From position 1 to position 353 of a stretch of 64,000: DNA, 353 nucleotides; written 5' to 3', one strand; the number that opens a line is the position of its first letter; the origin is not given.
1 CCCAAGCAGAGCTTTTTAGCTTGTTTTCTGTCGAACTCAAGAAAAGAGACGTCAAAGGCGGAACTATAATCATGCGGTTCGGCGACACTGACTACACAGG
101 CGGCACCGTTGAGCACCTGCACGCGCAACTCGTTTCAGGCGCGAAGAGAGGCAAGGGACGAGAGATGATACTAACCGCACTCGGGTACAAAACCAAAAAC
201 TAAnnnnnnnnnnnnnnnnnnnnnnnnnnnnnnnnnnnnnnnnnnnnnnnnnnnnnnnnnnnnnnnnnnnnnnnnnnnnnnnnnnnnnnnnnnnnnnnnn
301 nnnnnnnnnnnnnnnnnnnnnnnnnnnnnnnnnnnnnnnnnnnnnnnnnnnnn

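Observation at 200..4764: Cluster of nucleotide-metabolism and DNA-repair-like genes: fused nucleotidyltransferase-dCMP deaminase, a second nucleotidyltransferase, DHFR, Ogg-like glycosylase and a stand-alone ParB-nuclease-domain protein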

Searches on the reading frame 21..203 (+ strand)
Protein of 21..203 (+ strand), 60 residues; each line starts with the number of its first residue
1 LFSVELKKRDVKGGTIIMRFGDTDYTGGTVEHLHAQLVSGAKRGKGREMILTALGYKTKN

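Call 3: search_protein_families(library=pfam, proteins=[window:21-203:+], max_evalue=0.1)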
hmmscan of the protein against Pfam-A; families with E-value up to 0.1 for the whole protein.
window:21-203:+ (60 aa): 0 families

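Call 4: search_protein_families(library=ncbifam, proteins=[window:21-203:+], max_evalue=0.1)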
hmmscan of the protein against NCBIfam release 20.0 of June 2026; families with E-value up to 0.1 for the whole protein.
window:21-203:+ (60 aa): 1 family
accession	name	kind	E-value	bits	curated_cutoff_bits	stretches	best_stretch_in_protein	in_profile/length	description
NF004799.0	PRK06148.1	subfamily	0.097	10.6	1128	1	10-42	510-542/1015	hypothetical protein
